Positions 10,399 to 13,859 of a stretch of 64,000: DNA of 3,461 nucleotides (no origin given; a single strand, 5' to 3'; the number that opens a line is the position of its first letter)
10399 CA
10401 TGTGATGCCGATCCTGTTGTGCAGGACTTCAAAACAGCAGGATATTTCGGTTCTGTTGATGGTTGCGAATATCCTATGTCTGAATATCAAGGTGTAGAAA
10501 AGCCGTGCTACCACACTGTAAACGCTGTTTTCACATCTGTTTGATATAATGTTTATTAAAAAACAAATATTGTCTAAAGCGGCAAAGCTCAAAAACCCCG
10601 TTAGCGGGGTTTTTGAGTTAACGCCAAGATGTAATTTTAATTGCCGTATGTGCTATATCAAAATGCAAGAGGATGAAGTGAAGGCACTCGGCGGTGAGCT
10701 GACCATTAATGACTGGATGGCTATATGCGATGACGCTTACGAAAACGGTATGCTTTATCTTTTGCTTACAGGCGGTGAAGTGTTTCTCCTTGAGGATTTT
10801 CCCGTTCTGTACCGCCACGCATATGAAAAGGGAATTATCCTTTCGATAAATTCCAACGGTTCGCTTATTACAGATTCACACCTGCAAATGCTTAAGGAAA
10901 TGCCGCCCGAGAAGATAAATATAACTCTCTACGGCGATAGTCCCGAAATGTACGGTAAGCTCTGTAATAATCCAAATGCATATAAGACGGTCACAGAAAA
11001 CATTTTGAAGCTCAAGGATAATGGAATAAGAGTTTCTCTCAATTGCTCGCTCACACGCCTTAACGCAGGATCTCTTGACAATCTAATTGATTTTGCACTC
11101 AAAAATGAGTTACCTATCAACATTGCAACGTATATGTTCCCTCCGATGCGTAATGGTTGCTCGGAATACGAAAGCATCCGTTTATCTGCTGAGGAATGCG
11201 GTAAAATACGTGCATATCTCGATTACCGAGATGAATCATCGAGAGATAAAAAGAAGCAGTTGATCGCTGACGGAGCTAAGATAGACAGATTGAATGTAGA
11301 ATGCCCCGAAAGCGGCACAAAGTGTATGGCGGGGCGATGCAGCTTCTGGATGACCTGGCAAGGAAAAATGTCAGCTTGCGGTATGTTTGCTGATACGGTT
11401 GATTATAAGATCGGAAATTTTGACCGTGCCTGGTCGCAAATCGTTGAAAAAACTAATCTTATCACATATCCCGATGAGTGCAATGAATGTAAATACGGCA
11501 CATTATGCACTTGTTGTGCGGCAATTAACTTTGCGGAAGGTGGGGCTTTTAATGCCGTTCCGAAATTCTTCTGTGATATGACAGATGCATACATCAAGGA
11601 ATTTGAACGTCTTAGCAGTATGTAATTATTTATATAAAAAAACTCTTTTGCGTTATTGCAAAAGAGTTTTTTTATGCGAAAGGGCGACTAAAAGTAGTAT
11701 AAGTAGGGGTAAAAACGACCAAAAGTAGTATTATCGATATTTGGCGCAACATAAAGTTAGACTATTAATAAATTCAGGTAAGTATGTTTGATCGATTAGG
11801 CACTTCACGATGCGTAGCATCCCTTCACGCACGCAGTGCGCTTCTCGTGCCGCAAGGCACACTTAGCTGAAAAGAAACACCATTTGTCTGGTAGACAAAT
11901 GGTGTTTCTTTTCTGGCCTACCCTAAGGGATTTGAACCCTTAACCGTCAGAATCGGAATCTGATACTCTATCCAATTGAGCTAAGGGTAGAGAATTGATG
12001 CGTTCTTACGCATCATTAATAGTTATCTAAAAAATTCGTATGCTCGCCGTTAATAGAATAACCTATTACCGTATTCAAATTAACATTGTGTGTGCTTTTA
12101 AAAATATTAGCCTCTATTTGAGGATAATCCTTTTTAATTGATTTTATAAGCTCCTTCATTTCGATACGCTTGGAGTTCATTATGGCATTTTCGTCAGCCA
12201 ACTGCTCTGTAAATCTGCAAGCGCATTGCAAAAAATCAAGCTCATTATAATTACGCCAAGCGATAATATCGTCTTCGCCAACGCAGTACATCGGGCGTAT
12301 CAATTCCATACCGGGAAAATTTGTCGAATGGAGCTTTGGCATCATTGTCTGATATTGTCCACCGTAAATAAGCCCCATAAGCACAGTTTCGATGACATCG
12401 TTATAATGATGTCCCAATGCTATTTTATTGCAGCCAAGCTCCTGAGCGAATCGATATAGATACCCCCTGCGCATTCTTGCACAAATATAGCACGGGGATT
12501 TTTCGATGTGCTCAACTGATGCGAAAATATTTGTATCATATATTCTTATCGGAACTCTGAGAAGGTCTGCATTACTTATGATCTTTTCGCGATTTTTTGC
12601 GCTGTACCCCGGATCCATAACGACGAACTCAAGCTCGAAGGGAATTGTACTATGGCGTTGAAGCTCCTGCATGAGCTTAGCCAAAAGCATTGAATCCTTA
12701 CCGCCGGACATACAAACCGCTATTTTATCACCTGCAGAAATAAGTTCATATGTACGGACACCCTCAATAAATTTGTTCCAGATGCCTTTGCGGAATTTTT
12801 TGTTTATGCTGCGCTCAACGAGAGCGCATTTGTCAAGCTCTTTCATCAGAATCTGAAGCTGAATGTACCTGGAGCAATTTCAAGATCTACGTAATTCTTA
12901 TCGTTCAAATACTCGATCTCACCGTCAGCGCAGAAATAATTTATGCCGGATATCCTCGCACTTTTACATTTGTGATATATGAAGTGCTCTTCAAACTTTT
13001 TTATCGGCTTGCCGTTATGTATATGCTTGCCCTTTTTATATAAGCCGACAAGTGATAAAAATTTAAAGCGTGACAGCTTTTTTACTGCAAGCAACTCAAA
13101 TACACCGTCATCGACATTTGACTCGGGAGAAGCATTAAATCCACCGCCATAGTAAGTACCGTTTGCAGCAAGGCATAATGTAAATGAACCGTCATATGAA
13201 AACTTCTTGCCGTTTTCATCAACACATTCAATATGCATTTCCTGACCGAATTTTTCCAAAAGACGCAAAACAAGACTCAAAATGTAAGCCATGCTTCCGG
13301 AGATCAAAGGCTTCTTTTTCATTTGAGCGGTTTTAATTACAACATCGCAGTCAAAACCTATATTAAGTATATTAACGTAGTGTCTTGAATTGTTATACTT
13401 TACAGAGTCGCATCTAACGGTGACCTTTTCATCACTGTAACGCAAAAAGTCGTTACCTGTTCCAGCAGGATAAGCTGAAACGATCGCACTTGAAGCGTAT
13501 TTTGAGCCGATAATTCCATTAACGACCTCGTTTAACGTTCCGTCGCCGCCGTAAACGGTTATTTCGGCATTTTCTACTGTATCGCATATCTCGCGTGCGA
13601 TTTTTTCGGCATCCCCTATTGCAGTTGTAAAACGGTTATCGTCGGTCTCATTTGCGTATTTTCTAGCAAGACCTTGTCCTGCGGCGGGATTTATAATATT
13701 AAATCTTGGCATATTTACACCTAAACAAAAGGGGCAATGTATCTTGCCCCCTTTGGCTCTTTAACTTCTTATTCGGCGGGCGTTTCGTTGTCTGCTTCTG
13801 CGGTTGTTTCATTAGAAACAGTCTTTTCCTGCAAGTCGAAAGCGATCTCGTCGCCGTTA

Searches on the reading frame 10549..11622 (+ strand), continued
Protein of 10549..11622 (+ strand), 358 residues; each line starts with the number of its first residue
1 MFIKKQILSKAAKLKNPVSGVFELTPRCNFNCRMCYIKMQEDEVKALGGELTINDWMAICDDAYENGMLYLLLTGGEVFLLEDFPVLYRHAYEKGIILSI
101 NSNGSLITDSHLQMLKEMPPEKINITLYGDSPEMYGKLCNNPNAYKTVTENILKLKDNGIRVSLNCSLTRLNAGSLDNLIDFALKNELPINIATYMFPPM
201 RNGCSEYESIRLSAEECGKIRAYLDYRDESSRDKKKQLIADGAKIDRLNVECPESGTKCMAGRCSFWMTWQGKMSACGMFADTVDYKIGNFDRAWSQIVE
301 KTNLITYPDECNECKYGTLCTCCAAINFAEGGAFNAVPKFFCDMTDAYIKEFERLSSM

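Call 36: search_protein_families(library=ncbifam, proteins=[L070:9117-9962:+, L003:6593-7483:+, L015:6754-7644:+, L070:11089-11910:+, L070:8820-9068:+, L027:8721-8999:+], max_evalue=1)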
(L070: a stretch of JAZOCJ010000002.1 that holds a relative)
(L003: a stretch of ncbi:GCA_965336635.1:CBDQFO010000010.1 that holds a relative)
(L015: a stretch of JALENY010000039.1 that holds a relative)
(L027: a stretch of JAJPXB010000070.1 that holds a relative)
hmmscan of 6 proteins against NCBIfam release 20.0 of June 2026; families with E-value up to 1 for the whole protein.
L070:9117-9962:+ (282 aa): 7 families
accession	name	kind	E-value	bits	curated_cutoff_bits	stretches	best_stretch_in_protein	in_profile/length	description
TIGR04249.1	SCM_chp_ScmC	equivalog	5.4e-06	26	125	1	126-244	122-245/292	SynChlorMet cassette protein ScmC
TIGR04355.1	HprK_rel_B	hypoth_equivalog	2.6e-05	23.5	200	1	123-188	138-202/351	HprK-related kinase B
TIGR04352.1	HprK_rel_A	equivalog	0.0012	18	200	1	127-157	94-124/280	HprK-related kinase A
TIGR02868.1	CydC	equivalog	0.13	10.8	329.05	1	139-163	359-383/530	thiol reductant ABC exporter subunit CydC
TIGR02204.1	MsbA_rel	hypoth_equivalog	0.15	10.7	780.4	1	135-160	360-385/576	ABC transporter, permease/ATP-binding protein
TIGR03499.1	FlhF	equivalog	0.21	11.6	174.15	1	138-156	195-213/286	flagellar biosynthesis GTPase FlhF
TIGR03796.1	NHLM_micro_ABC1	equivalog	0.25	9.5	853.3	1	133-160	497-524/710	NHLP family bacteriocin export ABC transporter peptidase/permease/ATPase subunit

L003:6593-7483:+ (297 aa): 8 families
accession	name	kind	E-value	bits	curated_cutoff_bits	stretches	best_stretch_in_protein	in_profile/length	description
TIGR04249.1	SCM_chp_ScmC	equivalog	0.0023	17.3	125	1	134-250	122-243/292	SynChlorMet cassette protein ScmC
TIGR04355.1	HprK_rel_B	hypoth_equivalog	0.0072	15.5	200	1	120-196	128-202/351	HprK-related kinase B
TIGR04352.1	HprK_rel_A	equivalog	0.01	14.9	200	1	138-165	97-124/280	HprK-related kinase A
NF045554.1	AmiPhnlOxPhsA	equivalog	0.03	12.9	950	1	139-170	383-414/581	O-aminophenol oxidase PhsA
TIGR01313.1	therm_gnt_kin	subfamily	0.07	12.9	113.75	1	153-201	2-49/164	gluconokinase, GntK/IdnK-type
NF006742.0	PRK09270.1-1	equivalog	0.13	11.5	402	1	148-173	42-67/237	nucleoside/nucleotide kinase family protein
NF003230.0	PRK04195.1-6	equivalog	0.22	10.1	441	1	141-180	31-70/494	replication factor C large subunit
TIGR00602.1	rad24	subfamily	0.22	10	482.55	1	134-174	95-135/640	checkpoint protein rad24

L015:6754-7644:+ (297 aa): 2 families
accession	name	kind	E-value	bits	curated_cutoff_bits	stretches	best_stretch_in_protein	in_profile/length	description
TIGR04355.1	HprK_rel_B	hypoth_equivalog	0.0023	17.1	200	1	130-190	143-202/351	HprK-related kinase B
TIGR04352.1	HprK_rel_A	equivalog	0.0047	16.1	200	1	130-162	95-128/280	HprK-related kinase A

L070:11089-11910:+ (274 aa): 0 families

L070:8820-9068:+ (83 aa): 0 families

L027:8721-8999:+ (93 aa): 0 families

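Call 57: search_solved_structures(query=A2, max_evalue=0.001)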
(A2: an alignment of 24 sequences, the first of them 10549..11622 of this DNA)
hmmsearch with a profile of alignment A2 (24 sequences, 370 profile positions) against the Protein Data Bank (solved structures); distinct sequences matched with E-value up to 0.001: 29.
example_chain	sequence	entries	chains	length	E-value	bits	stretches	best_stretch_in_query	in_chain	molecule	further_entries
6efn_A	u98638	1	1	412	4.4e-23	85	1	18-191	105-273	Sporulation killing factor maturation protein SkfB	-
7vob_C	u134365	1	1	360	2.4e-14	56.2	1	30-192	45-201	Cytosylglucuronate decarboxylase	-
7voc_C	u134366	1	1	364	2.5e-14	56.2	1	30-192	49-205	Cytosylglucuronate decarboxylase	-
6c8v_A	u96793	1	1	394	4e-14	55.5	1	21-192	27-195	Coenzyme PQQ synthesis protein E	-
5v1q_A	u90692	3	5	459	5.2e-13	51.8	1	20-353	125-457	Radical SAM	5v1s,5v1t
2fb2_A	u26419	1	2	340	2.7e-11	46.2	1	27-200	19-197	Molybdenum cofactor biosynthesis protein A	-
1tv7_A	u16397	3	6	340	1.3e-10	43.9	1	28-200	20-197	Molybdenum cofactor biosynthesis protein A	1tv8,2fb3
9dfu_A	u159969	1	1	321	1.5e-09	40.5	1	18-181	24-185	Radical SAM core domain-containing protein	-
9dfn_A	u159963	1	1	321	5e-09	38.7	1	18-181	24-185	Radical SAM core domain-containing protein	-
4k37_A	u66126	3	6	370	2.3e-08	36.6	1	31-361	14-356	Anaerobic sulfatase-maturating enzyme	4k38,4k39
4k36_A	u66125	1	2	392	2.5e-08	36.4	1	31-361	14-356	Anaerobic sulfatase-maturating enzyme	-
7tol_A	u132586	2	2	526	3.8e-07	32.5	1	20-194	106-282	glycerol dibiphytanyl glycerol tetraether - macrocyclic archaeol synthase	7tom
7n7i_A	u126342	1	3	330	4.1e-06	29.1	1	16-176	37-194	Viperin-like enzyme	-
6b4c_A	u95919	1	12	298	4.8e-06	28.9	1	18-176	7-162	Viperin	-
9dgw_A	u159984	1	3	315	6e-06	28.6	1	18-176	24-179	Radical SAM core domain-containing protein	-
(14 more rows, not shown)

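Call 89: predict_structure(alignment_id=A2)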
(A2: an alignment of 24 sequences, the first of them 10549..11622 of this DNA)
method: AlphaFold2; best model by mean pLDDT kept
length: 358 residues; sequences in the alignment: 24
mean_pLDDT: 89.7   pTM: 0.88
mean pLDDT of the five models: 89.7, 89.4, 88.9, 88.7, 88.4
residues with pLDDT >= 90: 241; 70-90: 92; 50-70: 18; < 50: 7
segments of 3 or more residues with pLDDT < 50: 248-250
pLDDT, mean of each block of 10 residues (from residue 1): 82 94 93 79 90 97 98 95 97 98 96 98 96 94 96 98 96 96 97 85 71 96 91 87 54 64 94 92 92 96 84 81 82 84 94 92
secondary structure, 60 per line:
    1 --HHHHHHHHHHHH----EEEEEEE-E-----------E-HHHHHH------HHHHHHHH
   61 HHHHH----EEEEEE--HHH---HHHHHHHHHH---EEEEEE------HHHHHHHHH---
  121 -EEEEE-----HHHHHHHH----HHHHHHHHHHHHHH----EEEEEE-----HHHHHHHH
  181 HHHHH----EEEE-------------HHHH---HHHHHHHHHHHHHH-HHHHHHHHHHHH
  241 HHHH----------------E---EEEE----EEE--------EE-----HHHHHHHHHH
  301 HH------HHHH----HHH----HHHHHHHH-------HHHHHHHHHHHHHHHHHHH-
elements in order: H3-14 E19-25 H41-46 H53-65 E70-75 H84-93 E97-102 H109-117 E122-126 H132-139 H144-157 E162-167 H173-185 E190-193 H207-210 H214-227 H229-244 E265-268 E273-275 H291-302 H309-312 H324-331 H339-357

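Call 92: fold_search(model_id=the predicted structure, library=pdb)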
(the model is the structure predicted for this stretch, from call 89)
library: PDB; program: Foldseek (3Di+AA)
matches with E <= 10: 1746; with E <= 0.001: 122
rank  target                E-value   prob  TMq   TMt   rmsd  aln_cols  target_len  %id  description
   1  5v1q_A                1.4e-13  1.00  0.67  0.57   5.6       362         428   15  Crystal structure of Streptococcus suis SuiB (released 2017-08-30)
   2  5v1q_B                2.1e-13  1.00  0.68  0.56   5.6       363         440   15  Crystal structure of Streptococcus suis SuiB (released 2017-08-30)
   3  5v1s_B                3.7e-13  1.00  0.66  0.56   5.8       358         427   15  Crystal structure of Streptococcus suis SuiB bound to S-adenosylmethionine (released 2017-08-30)
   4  5v1s_A                3.9e-13  1.00  0.68  0.59   6.5       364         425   16  Crystal structure of Streptococcus suis SuiB bound to S-adenosylmethionine (released 2017-08-30)
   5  5v1t_A                1.0e-12  1.00  0.68  0.57   5.8       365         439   17  Crystal structure of Streptococcus suis SuiB bound to precursor peptide SuiA (released 2017-08-30)
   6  6efn                  4.8e-12  1.00  0.53  0.50   6.6       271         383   18  Structure of a RiPP maturase, SkfB (released 2018-10-24)
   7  2fb2_B                2.8e-11  1.00  0.51  0.56   8.2       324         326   16  Structure of the MoaA Arg17/266/268/Ala triple mutant (released 2006-05-09)
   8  7vob                  6.2e-11  1.00  0.55  0.60  10.4       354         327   16  The crystal structure of a Radical SAM Enzyme BlsE involved in the Biosynthesis of Blasticidin S (released 2022-05-04)
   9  1tv7_A                1.8e-10  1.00  0.51  0.56   8.1       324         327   17  Structure of the S-adenosylmethionine dependent Enzyme MoaA (released 2004-08-31)
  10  6c8v                  2.4e-10  1.00  0.55  0.62   6.5       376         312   14  X-ray structure of PqqE from Methylobacterium extorquens (released 2018-02-14)
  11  1tv7_B                5.4e-10  1.00  0.51  0.56   8.5       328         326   17  Structure of the S-adenosylmethionine dependent Enzyme MoaA (released 2004-08-31)
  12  4k38_B                8.0e-10  1.00  0.67  0.66   6.0       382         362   14  Native anSMEcpe with bound AdoMet and Kp18Cys peptide (released 2013-05-08)
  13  4k39_B                8.0e-10  1.00  0.63  0.63   6.5       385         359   15  Native anSMEcpe with bound AdoMet and Cp18Cys peptide (released 2013-05-08)
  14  8ai4_B                1.0e-09  1.00  0.50  0.55  10.8       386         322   16  Crystal structure of radical SAM epimerase EpeE C223A mutant from Bacillus subtilis with [4Fe-4S] clusters, S-adenosyl (released 2024-01-10)
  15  8ai2_B                1.1e-09  1.00  0.49  0.53  11.1       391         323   15  Crystal structure of radical SAM epimerase EpeE from Bacillus subtilis with [4Fe-4S] clusters, S-adenosyl-L-homocystei (released 2024-01-10)
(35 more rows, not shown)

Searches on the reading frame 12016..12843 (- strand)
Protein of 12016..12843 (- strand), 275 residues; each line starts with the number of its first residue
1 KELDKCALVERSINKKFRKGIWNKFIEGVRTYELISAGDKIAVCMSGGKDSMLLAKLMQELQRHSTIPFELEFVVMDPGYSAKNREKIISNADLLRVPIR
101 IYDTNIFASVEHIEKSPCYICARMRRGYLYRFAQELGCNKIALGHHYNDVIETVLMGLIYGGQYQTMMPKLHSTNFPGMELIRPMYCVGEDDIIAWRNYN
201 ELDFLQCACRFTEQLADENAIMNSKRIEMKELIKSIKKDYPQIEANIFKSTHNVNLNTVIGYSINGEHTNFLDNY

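Call 4: search_protein_families(library=pfam, proteins=[window:12016-12843:-], max_evalue=0.01)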
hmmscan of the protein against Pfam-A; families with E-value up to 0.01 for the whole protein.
window:12016-12843:- (275 aa): 3 families
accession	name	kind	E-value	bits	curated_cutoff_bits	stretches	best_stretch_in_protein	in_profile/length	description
PF01171.26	ATP_bind_3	-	6.8e-17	62.2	27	1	40-205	1-164/182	PP-loop family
PF03054.22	tRNA_Me_trans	-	0.0014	18.8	20.6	0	40-146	2-127/202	tRNA methyl transferase HUP domain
PF02540.23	NAD_synthase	-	0.008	15.8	21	0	25-137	5-121/242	NAD synthase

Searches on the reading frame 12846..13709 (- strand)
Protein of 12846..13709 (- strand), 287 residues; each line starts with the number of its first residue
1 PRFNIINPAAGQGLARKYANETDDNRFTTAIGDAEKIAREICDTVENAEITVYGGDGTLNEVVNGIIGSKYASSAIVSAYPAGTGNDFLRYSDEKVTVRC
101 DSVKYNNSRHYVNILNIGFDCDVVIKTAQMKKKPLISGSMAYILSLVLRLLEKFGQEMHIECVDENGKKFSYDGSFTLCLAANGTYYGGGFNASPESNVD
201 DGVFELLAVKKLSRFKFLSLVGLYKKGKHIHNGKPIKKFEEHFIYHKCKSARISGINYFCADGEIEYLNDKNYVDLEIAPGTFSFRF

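Call 4: search_protein_families(library=pfam, proteins=[window:12846-13709:-], max_evalue=0.01)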
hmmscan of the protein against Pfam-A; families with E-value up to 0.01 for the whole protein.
window:12846-13709:- (287 aa): 3 families
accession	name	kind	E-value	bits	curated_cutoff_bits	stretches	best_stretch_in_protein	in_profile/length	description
PF00781.29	DAGK_cat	-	4.8e-13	49.2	23.6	1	5-91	5-98/125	Diacylglycerol kinase catalytic domain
PF19279.4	YegS_C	-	6.3e-13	49.2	27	1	117-240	5-119/158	YegS C-terminal NAD kinase beta sandwich-like domain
PF14042.11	DUF4247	-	0.0073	17.4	27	1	44-104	28-83/122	Domain of unknown function (DUF4247)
